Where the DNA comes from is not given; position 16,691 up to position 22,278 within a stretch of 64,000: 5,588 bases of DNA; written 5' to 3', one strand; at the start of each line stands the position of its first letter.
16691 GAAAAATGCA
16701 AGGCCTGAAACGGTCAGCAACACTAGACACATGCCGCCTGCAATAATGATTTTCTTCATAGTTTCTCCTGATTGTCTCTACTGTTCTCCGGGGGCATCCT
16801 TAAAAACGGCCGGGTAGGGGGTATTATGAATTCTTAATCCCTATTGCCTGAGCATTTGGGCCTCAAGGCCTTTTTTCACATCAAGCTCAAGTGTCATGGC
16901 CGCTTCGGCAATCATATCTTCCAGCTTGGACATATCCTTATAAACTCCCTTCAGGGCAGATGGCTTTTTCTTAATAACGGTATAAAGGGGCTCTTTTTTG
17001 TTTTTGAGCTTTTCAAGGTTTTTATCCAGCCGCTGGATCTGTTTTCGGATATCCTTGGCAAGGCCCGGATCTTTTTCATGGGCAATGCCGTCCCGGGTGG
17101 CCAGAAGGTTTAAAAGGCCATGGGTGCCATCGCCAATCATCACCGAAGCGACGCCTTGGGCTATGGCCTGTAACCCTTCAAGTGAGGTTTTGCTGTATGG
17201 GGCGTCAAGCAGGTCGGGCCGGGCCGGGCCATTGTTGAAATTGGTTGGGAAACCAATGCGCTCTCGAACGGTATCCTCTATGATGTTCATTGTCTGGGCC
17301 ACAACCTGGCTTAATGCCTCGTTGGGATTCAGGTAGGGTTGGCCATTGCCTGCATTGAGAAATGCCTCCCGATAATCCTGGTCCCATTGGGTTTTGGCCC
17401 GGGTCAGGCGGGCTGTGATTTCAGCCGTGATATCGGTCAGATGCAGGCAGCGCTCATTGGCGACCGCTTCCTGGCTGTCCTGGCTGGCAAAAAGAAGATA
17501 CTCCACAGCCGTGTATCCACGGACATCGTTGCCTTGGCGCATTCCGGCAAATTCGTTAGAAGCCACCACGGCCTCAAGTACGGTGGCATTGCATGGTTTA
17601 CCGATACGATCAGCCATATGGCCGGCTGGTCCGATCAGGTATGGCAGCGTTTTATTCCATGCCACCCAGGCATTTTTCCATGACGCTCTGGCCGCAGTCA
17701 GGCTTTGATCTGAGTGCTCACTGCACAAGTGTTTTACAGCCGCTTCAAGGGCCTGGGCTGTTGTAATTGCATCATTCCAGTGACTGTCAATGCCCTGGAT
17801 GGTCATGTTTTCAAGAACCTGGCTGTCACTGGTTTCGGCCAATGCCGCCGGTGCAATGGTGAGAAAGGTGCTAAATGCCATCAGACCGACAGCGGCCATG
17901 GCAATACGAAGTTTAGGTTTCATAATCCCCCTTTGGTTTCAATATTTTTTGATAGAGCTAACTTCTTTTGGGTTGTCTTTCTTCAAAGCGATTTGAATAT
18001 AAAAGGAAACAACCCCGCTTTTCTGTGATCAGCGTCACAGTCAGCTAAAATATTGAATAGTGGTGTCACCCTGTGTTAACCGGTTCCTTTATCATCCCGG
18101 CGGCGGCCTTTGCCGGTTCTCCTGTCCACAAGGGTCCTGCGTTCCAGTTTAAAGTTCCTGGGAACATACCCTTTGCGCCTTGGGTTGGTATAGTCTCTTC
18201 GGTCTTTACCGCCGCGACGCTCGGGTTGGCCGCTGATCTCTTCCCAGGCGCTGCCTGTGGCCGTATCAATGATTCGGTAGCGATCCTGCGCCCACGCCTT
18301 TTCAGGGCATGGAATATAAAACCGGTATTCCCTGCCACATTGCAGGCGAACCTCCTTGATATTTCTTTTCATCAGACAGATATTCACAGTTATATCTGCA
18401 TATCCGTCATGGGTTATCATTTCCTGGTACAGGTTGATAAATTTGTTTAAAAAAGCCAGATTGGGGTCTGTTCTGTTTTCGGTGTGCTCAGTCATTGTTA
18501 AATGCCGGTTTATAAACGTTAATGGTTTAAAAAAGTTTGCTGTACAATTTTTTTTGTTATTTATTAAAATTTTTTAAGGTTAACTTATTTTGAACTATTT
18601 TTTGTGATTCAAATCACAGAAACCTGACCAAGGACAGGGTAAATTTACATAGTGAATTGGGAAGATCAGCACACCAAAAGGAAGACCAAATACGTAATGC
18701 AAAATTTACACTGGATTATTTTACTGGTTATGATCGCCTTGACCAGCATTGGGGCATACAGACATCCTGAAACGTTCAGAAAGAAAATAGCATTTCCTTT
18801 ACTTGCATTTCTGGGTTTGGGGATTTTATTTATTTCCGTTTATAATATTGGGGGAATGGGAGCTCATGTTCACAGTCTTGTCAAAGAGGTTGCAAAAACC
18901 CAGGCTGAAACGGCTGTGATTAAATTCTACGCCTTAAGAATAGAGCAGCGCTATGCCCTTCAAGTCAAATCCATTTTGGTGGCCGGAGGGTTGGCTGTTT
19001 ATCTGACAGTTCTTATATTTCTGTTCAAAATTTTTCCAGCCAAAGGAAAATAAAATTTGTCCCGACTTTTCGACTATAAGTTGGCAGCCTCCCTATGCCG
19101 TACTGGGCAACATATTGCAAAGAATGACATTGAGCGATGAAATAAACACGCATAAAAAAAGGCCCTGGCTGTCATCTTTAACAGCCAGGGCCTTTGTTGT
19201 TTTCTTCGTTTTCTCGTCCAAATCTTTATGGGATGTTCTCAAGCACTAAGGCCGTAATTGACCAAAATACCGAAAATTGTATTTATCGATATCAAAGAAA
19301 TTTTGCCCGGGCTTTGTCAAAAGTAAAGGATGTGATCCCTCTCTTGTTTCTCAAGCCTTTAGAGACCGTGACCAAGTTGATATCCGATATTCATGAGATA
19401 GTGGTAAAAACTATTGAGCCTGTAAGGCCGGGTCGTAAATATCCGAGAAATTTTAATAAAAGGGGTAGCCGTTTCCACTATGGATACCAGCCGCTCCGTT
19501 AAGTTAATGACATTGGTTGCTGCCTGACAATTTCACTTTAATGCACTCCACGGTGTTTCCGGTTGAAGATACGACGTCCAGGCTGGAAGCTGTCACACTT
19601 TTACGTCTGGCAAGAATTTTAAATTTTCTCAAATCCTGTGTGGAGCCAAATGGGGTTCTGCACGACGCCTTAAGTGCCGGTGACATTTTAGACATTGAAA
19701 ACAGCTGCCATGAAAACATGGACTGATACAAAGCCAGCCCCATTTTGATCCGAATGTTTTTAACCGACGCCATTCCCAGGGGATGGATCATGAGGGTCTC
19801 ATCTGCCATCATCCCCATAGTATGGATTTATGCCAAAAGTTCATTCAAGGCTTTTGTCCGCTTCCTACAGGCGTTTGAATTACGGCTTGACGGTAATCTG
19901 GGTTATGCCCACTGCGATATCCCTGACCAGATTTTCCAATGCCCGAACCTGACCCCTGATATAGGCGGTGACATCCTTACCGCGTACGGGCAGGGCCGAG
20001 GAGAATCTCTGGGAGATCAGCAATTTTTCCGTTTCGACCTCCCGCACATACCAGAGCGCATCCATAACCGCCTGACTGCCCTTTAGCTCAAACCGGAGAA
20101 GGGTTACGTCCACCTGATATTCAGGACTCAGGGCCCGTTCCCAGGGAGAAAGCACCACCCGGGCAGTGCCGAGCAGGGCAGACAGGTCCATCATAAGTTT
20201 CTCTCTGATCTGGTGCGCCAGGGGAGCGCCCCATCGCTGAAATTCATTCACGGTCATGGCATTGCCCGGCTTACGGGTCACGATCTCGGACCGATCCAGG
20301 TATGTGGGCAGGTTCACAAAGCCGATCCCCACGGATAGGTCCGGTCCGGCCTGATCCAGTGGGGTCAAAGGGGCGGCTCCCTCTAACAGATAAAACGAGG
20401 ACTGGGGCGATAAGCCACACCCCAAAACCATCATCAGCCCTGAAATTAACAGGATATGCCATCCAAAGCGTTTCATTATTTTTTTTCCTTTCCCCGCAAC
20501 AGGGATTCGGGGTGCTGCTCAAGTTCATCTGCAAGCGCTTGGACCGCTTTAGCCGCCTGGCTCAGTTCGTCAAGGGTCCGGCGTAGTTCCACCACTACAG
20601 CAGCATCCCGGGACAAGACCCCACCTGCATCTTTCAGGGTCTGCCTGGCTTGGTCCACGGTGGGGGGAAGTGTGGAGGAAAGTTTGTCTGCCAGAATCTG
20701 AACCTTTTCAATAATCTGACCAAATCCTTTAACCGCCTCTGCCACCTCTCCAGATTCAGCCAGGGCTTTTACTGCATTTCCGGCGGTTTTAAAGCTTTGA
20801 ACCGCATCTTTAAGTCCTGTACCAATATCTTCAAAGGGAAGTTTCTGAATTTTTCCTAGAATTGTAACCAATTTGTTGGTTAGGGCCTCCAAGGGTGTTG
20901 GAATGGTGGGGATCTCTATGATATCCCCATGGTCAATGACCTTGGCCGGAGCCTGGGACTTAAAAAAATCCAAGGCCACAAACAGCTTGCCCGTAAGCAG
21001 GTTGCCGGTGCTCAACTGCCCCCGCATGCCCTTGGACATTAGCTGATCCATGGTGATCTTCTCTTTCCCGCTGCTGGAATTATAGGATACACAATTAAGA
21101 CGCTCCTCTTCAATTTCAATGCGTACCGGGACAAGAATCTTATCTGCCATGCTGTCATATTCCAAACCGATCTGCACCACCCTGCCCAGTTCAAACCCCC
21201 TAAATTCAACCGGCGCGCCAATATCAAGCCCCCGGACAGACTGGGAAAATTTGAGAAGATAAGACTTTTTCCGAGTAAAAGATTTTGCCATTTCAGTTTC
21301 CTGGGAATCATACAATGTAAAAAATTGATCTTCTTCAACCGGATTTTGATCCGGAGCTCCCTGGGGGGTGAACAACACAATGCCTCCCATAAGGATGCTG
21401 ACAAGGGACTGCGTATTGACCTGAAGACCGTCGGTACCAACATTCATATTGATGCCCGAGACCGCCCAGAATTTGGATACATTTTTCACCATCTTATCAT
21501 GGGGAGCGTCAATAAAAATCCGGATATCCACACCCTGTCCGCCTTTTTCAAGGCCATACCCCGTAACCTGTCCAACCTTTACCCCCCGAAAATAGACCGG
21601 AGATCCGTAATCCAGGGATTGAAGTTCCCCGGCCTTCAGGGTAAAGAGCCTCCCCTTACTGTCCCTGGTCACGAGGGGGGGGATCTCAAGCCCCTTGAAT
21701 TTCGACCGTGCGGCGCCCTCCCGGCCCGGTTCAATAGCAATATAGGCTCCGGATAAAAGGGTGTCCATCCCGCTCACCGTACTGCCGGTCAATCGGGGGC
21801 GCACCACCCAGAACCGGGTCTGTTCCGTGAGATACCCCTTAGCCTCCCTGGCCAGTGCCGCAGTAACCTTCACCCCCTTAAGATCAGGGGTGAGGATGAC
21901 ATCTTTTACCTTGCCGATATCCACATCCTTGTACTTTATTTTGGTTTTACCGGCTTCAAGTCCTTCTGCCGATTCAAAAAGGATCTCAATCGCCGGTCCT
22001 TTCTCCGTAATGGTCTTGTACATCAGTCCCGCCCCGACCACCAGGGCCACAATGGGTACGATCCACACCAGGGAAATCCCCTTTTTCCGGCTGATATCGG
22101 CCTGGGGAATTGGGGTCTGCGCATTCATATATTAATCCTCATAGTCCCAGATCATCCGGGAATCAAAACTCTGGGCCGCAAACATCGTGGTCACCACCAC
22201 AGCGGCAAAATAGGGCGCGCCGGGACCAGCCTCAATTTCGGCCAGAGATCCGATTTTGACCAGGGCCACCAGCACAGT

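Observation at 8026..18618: Cluster of perfect CRP-type palindromes suggests a local Crp-family regulon linking pilus, imelysin and small-protein genes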

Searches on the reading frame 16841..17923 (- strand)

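Call 7: search_protein_families(library=pfam, proteins=[window:16841-17923:-], max_evalue=0.01)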
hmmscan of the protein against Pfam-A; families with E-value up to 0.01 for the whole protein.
window:16841-17923:- (360 aa): 2 families
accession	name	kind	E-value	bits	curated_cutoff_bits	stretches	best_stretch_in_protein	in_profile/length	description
PF09375.15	Peptidase_M75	-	1.4e-36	127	23.5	1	49-309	5-260/288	Imelysin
PF05508.16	Ran-binding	-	0.00028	20.5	25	1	269-347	67-144/304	RanGTP-binding protein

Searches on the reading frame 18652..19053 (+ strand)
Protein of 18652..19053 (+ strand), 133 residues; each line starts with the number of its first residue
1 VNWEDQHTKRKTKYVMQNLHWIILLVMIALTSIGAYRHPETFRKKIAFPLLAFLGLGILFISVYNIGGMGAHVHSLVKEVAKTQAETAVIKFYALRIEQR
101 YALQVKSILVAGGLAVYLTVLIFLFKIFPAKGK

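Call 8: search_protein_families(library=pfam, proteins=[window:18652-19053:+], max_evalue=0.01)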
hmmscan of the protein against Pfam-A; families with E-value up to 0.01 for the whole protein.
window:18652-19053:+ (133 aa): 1 family
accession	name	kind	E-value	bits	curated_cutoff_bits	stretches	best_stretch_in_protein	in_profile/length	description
PF06197.19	DUF998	-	5.3e-05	23.4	30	1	15-124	40-153/184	Protein of unknown function (DUF998)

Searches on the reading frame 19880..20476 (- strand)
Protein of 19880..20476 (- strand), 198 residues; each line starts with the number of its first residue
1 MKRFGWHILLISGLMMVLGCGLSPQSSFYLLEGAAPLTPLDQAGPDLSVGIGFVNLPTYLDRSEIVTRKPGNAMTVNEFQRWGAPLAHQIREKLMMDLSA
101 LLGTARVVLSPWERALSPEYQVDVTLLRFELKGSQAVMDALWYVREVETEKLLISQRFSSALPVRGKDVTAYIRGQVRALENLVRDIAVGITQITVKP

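Call 8: search_protein_families(library=pfam, proteins=[window:19880-20476:-], max_evalue=0.01)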
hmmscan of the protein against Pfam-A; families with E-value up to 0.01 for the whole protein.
window:19880-20476:- (198 aa): 1 family
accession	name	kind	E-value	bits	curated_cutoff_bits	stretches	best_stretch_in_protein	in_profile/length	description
PF03886.18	ABC_trans_aux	-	2.4e-37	128.5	26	1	29-188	1-161/161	ABC-type transport auxiliary lipoprotein component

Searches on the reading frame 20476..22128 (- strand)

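Call 8: search_protein_families(library=pfam, proteins=[window:20476-22128:-], max_evalue=0.01)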
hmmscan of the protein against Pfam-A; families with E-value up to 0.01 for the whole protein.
window:20476-22128:- (550 aa): 1 family
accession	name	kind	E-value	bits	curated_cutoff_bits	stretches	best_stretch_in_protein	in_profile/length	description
PF02470.25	MlaD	-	1.1e-37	128.5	25.1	3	44-135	2-81/81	MlaD protein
